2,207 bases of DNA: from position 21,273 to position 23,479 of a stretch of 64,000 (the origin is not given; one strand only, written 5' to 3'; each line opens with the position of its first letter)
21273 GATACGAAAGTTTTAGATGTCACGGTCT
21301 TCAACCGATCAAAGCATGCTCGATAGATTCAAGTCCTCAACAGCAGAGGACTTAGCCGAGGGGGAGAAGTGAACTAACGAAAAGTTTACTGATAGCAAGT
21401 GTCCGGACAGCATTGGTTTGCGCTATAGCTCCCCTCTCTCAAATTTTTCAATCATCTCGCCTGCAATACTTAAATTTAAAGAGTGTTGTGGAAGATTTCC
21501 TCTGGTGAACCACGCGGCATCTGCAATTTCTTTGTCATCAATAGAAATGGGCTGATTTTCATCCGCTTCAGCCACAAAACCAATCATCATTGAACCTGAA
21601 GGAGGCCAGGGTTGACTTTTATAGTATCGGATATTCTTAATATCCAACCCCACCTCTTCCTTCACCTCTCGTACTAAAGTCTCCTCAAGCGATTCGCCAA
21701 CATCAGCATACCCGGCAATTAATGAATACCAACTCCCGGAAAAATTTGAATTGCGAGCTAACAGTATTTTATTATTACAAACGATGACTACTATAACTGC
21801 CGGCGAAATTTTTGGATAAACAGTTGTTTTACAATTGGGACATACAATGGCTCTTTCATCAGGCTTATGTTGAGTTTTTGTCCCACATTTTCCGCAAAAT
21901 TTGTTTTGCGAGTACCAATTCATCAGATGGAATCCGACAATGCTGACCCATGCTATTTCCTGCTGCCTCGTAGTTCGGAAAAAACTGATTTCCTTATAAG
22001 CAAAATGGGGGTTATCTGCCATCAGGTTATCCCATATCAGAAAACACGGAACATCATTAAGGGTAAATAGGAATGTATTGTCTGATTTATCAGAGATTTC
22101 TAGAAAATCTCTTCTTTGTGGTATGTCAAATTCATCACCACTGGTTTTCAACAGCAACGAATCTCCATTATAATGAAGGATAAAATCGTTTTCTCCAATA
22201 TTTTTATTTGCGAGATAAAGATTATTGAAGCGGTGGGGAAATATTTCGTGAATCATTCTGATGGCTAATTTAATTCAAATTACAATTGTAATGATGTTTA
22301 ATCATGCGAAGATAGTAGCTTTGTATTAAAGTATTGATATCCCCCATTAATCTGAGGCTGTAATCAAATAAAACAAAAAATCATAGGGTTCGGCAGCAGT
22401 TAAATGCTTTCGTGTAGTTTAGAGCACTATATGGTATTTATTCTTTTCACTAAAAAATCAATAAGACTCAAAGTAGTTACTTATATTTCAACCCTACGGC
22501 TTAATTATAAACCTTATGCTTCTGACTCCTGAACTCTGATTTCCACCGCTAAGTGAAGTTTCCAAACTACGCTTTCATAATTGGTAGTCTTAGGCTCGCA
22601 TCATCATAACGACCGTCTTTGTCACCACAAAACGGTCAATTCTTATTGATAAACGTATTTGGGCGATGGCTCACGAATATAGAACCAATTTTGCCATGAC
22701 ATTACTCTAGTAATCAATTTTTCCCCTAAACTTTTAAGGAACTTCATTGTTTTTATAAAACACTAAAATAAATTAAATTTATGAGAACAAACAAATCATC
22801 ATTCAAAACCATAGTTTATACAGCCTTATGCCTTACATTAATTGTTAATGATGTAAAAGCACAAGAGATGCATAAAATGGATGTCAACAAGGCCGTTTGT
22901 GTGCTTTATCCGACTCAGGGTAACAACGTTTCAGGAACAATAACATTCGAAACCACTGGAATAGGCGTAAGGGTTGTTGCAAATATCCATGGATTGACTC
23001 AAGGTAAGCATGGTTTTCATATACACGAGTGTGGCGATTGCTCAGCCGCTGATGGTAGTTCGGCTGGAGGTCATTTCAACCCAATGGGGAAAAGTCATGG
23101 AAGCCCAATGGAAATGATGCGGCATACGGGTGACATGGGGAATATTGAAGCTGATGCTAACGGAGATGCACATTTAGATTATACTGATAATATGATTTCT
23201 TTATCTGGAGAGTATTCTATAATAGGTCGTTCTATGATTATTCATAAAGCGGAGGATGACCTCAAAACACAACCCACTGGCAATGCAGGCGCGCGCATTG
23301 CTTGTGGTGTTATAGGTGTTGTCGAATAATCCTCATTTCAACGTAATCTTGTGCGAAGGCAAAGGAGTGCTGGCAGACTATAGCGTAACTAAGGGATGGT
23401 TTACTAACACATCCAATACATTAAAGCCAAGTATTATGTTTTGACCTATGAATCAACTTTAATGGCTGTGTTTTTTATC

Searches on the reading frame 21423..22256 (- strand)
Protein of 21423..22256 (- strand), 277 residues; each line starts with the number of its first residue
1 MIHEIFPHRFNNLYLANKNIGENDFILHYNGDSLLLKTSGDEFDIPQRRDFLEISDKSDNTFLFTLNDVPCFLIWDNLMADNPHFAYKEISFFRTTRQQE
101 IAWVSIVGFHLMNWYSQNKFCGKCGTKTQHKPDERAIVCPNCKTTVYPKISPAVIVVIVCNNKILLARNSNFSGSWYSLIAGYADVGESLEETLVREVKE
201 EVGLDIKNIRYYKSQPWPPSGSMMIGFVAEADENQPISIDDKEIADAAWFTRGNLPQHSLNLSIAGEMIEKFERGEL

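Call 63: search_protein_families(library=pfam, proteins=[window:21423-22256:-], max_evalue=0.00001)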
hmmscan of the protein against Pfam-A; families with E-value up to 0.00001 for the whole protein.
window:21423-22256:- (277 aa): 3 families
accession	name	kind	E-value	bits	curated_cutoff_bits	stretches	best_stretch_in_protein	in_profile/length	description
PF00293.34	NUDIX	-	1.8e-19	70.5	21.1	1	152-257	4-119/134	NUDIX domain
PF09297.16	Zn_ribbon_NUD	-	2e-11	43.9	24.8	1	118-147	3-32/32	NADH pyrophosphatase zinc ribbon domain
PF09296.17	NUDIX-like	-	2.4e-09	38.3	22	1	26-114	4-96/96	NADH pyrophosphatase-like rudimentary NUDIX domain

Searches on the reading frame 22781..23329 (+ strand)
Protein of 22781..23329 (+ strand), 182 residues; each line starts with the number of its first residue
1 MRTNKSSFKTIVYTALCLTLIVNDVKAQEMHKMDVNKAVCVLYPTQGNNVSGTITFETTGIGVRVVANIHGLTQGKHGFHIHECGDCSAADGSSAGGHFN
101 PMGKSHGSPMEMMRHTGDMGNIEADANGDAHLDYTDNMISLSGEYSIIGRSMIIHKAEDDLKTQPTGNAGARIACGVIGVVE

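Call 63: search_protein_families(library=pfam, proteins=[window:22781-23329:+], max_evalue=0.00001)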
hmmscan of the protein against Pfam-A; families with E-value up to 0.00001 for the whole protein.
window:22781-23329:+ (182 aa): 1 family
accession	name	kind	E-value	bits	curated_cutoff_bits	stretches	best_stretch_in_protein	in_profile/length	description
PF00080.25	Sod_Cu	-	9.4e-49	165.7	28.9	1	50-178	1-133/133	Copper/zinc superoxide dismutase (SODC)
